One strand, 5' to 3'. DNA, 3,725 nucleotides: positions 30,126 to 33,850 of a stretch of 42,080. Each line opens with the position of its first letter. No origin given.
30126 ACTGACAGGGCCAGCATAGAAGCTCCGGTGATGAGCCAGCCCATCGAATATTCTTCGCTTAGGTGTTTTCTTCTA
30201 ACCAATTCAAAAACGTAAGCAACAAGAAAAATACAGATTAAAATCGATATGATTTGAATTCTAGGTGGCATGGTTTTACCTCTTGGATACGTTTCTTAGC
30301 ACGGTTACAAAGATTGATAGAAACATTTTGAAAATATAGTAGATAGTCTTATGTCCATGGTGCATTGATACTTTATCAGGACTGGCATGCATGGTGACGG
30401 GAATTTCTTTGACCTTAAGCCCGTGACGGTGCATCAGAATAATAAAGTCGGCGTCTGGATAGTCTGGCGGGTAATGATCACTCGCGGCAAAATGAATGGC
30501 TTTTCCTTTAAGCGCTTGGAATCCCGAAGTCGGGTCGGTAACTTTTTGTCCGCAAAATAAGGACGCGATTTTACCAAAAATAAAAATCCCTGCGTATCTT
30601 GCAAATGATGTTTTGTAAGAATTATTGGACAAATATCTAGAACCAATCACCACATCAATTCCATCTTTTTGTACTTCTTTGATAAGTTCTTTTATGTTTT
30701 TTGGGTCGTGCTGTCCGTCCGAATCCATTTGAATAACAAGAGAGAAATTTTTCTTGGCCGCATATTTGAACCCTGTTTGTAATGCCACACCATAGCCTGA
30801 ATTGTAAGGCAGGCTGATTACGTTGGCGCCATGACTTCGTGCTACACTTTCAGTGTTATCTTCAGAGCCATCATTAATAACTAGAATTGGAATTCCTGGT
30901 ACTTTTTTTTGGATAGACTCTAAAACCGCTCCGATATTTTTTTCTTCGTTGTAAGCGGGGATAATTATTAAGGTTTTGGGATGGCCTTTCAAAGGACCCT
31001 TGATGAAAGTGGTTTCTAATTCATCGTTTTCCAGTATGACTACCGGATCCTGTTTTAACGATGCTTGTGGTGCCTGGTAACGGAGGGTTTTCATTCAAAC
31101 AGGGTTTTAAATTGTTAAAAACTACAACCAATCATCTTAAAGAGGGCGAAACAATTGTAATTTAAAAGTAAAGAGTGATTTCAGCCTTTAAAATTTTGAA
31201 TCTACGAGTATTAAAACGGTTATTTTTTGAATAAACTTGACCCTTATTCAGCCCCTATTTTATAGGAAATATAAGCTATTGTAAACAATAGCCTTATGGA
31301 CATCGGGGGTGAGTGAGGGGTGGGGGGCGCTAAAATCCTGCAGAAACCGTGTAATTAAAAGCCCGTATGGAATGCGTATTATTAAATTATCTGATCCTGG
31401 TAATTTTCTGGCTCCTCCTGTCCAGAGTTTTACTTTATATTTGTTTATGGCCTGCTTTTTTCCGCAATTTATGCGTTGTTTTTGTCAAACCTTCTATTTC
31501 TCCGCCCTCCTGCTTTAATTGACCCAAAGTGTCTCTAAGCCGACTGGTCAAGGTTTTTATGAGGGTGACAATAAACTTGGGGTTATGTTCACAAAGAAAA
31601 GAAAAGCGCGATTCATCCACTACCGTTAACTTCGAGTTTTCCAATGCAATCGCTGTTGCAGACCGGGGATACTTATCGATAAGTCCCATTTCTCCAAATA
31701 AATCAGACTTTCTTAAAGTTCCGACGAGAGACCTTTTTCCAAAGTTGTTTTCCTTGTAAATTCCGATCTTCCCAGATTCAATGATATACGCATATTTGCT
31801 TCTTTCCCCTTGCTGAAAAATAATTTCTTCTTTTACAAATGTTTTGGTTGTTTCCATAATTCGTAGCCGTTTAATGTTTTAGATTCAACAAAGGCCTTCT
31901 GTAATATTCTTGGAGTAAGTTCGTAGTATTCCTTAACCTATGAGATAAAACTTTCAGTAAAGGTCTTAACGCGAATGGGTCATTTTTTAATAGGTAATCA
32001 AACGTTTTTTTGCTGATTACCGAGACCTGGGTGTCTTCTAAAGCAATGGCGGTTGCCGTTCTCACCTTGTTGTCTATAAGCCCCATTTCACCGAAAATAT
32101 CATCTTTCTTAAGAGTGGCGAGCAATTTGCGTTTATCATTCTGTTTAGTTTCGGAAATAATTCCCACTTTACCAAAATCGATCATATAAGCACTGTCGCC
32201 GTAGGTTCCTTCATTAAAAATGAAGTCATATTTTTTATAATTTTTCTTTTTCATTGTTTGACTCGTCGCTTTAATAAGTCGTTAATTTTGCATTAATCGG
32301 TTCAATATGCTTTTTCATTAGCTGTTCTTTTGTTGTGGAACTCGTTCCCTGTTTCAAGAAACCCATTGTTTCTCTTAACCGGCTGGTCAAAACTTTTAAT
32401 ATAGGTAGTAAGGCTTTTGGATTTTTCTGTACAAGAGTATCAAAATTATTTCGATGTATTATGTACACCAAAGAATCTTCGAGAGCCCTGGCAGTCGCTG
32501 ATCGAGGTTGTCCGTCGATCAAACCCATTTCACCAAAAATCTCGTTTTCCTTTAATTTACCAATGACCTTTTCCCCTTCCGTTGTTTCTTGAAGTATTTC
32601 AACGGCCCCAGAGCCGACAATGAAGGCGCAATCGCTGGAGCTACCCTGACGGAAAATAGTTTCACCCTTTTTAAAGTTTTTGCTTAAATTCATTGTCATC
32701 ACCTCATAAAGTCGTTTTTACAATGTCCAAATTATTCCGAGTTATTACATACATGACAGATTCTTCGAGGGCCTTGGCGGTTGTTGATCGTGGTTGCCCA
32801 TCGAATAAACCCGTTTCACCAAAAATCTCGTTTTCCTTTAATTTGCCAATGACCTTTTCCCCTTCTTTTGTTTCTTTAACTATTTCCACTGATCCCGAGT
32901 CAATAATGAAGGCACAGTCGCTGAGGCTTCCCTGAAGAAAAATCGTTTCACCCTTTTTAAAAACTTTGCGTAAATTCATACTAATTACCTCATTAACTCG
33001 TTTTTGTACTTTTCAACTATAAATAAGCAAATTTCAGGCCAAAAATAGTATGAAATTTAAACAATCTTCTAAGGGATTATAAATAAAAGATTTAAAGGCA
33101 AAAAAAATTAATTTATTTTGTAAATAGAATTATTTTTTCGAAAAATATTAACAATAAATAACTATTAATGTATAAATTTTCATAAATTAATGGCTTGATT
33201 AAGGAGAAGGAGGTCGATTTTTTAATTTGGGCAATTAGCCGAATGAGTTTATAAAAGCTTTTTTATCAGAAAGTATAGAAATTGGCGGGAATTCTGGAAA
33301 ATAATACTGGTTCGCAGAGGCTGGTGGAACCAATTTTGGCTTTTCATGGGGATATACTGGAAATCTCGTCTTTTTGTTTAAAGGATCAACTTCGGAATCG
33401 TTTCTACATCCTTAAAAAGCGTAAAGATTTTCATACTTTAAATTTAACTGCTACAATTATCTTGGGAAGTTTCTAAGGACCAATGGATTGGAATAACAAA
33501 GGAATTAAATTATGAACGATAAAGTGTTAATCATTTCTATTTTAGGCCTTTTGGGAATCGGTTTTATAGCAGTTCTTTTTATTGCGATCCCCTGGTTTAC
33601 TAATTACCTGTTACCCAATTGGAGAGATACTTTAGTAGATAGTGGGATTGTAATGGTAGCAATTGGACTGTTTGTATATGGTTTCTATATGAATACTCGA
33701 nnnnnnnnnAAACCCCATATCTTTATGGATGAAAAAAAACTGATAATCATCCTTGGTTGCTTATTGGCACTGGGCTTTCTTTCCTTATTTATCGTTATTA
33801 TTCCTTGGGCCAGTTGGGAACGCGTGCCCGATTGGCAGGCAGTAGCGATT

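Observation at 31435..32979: Tandem array of four output-less cyclic-nucleotide-binding mini-proteins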

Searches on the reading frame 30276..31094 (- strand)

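Call 3: search_protein_families(library=pfam, proteins=[window:30276-31094:-], max_evalue=0.01)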
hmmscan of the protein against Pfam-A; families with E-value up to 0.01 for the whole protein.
window:30276-31094:- (272 aa): 2 families
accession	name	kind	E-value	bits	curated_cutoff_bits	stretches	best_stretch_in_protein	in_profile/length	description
PF00535.33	Glycos_transf_2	-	4e-29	102.1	23.3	1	43-197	2-161/168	Glycosyl transferase family 2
PF13641.12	Glyco_tranf_2_3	-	1.3e-06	29.1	27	1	39-164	1-134/230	Glycosyltransferase like family 2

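Call 4: search_protein_families(library=ncbifam, proteins=[window:30276-31094:-], max_evalue=0.01)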
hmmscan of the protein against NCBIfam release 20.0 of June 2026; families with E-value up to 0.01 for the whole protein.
window:30276-31094:- (272 aa): 20 families
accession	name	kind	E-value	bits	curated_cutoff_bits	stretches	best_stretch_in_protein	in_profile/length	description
NF058614.1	PPMAGASynPpgS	equivalog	2.7e-26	92.4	370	1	42-165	3-125/226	polyprenyl-phospho-N-acetylgalactosaminyl synthase PpgS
NF041391.1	DPhHxTase_Halo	equivalog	1.2e-22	80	375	1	47-201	3-151/213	dolichyl-phosphate hexose transferase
TIGR04182.1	glyco_TIGR04182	equivalog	8.7e-20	71.3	325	1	42-241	3-196/293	S-layer glycoprotein N-glycosyltransferase AglJ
NF047588.1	GlcsyltransPgfSStrep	equivalog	4.8e-14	52.3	500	1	42-201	4-165/308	glycosyltransferase PgfS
TIGR03937.1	PgaC_IcaA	equivalog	1.6e-12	47.1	422.3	1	23-144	29-153/407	poly-beta-1,6-N-acetyl-D-glucosamine synthase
TIGR03469.1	HpnB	hypoth_equivalog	2.2e-11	43.4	379.25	1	35-196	40-212/386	hopene-associated glycosyltransferase HpnB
TIGR04283.1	glyco_like_mftF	equivalog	6e-11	42.3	182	1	43-245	3-192/221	TIGR04283 family arsenosugar biosynthesis glycosyltransferase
NF007986.1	PRK10714.1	equivalog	1.6e-09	37.3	529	1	40-190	7-159/316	undecaprenyl-phosphate 4-deoxy-4-formamido-L-arabinose transferase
TIGR03965.1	mycofact_glyco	equivalog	8.2e-09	34.8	280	1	38-167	73-204/467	mycofactocin biosynthesis glycosyltransferase MftF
NF007482.0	PRK10073.1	equivalog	9.5e-09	34.7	423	1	39-150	6-119/334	glycosyltransferase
NF010496.0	PRK13915.1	equivalog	1.1e-08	34.5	262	1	40-105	32-108/307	glucosyl-3-phosphoglycerate synthase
TIGR03111.1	glyc2_xrt_Gpos1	hypoth_equivalog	6.1e-07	28.6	363.95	1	34-149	44-165/439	TIGR03111 family XrtG-associated glycosyltransferase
TIGR01556.1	rhamnosyltran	subfamily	4.8e-06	26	200.55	1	52-158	8-116/281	rhamnosyltransferase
TIGR04242.1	nodulat_NodC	equivalog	7.2e-06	25.2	550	1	37-159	46-174/395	chitooligosaccharide synthase NodC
NF041865.1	EpsU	equivalog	1.9e-05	23.9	700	1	40-142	40-148/394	exopolysaccharide biosynthesis GT2 family glycosyltransferase EpsU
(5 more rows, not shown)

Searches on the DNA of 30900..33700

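Call 38: search_rna_families(source=window, start=30900, end=33700, threshold=evalue, max_evalue=1)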
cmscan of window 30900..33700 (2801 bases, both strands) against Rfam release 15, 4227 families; matches with E-value up to 1: 0.
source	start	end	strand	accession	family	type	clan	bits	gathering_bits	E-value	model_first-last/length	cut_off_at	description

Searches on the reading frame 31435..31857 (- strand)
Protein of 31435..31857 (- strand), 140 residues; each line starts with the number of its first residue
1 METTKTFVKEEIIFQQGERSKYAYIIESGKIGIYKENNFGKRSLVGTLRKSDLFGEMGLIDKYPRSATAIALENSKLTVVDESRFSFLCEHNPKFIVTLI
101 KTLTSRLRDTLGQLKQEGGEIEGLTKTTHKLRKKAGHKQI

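Call 3: search_protein_families(library=pfam, proteins=[window:31435-31857:-], max_evalue=0.01)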
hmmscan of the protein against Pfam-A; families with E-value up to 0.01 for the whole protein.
window:31435-31857:- (140 aa): 1 family
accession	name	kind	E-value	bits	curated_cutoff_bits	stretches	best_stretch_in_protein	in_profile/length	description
PF00027.35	cNMP_binding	-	4.7e-22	78.2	27.5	1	5-92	2-89/89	Cyclic nucleotide-binding domain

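Call 4: search_protein_families(library=ncbifam, proteins=[window:31435-31857:-], max_evalue=0.01)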
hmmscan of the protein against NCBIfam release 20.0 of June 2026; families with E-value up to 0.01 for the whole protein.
window:31435-31857:- (140 aa): 9 families
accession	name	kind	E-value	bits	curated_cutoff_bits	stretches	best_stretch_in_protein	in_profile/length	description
NF008732.0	PRK11753.1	equivalog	8.8e-13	48.2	266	1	6-113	27-135/214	cAMP-activated global transcriptional regulator CRP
NF007707.0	PRK10402.1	subfamily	4.2e-09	36.4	180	1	6-105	35-134/226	transcriptional regulator YeiL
NF058543.1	ActPatMycb56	equivalog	3.1e-08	32.8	460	1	11-107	28-122/317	acetyltransferase Pat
TIGR03896.1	cyc_nuc_ocin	subfamily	9e-07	28.5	161.05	1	5-105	164-264/317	bacteriocin-type transport-associated protein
NF041163.2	encap_f2b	equivalog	1.1e-05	24.7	400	1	4-102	97-196/450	family 2B encapsulin nanocompartment shell protein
TIGR03697.1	NtcA_cyano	equivalog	0.00049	19.9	244.95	1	12-110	3-103/193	global nitrogen regulator NtcA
NF006901.0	PRK09392.1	equivalog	0.0016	17.8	211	1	7-116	35-143/236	transcriptional activator FtrB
NF008365.0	PRK11161.1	subfamily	0.0022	17.3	228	1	2-95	47-139/250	fumarate/nitrate reduction transcriptional regulator Fnr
NF052518.1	TransRegLdrP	equivalog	0.0096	16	300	0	5-81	2-77/195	transcriptional regulator LdrP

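Call 60: search_protein_families(library=padloc, proteins=[window:31435-31857:-], max_evalue=0.01)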
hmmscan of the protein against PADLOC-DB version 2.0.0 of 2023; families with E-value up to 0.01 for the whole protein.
window:31435-31857:- (140 aa): 5 families
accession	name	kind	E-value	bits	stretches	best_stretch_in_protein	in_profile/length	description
PDLC00731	Effector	-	1.8e-10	38.3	1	5-109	43-143/306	TIR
PDLC02371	PycTIR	-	1.5e-09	35.6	1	5-115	40-146/288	-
PDLC00732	Effector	-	1.5e-08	32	1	5-109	39-139/301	TIR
PDLC00734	PycC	-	2.5e-07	28.2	1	4-124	35-152/374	Pycsar cyclase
PDLC00730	Effector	-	0.0013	16.1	1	6-111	60-162/299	TIR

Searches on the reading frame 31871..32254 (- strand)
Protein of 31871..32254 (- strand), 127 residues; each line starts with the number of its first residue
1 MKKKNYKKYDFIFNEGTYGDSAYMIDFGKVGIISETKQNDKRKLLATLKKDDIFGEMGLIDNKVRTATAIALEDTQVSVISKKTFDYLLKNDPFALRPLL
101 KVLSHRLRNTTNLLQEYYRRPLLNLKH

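Call 3: search_protein_families(library=pfam, proteins=[window:31871-32254:-], max_evalue=0.01)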
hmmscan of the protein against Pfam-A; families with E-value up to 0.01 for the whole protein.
window:31871-32254:- (127 aa): 2 families
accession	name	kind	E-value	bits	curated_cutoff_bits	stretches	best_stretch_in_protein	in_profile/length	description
PF00027.35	cNMP_binding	-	1.4e-20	73.4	27.5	1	4-92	2-89/89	Cyclic nucleotide-binding domain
PF14553.12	YqbF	-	0.0089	16.2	27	0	79-97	20-38/43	YqbF, hypothetical protein domain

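Call 4: search_protein_families(library=ncbifam, proteins=[window:31871-32254:-], max_evalue=0.01)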
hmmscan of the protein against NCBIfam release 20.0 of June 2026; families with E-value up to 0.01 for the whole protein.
window:31871-32254:- (127 aa): 7 families
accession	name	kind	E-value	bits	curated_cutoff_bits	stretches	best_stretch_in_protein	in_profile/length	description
NF008732.0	PRK11753.1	equivalog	2.7e-13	49.9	266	1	3-113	25-135/214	cAMP-activated global transcriptional regulator CRP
NF007707.0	PRK10402.1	subfamily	3.5e-10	39.9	180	1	4-114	34-144/226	transcriptional regulator YeiL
TIGR03896.1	cyc_nuc_ocin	subfamily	5.4e-07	29.3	161.05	1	9-109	169-272/317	bacteriocin-type transport-associated protein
NF058543.1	ActPatMycb56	equivalog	1.3e-05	24.3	460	1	16-107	34-122/317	acetyltransferase Pat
NF041163.2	encap_f2b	equivalog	1.5e-05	24.3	400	1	2-111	96-204/450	family 2B encapsulin nanocompartment shell protein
NF050806.1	TransRegFixKCaul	equivalog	0.0032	16.7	300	1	4-110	26-128/215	transcriptional regulator FixK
NF008365.0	PRK11161.1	subfamily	0.0068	15.7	228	1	2-113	48-157/250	fumarate/nitrate reduction transcriptional regulator Fnr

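Call 60: search_protein_families(library=padloc, proteins=[window:31871-32254:-], max_evalue=0.01)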
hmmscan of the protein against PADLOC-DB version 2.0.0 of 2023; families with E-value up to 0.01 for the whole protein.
window:31871-32254:- (127 aa): 4 families
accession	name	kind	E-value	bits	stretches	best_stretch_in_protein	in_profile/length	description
PDLC00731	Effector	-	9.2e-11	39.3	1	5-117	44-151/306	TIR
PDLC02371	PycTIR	-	2.5e-10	38.2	1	5-118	41-149/288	-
PDLC00732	Effector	-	3.5e-08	30.7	1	10-121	45-151/301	TIR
PDLC00734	PycC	-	0.00033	17.9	1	6-111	38-143/374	Pycsar cyclase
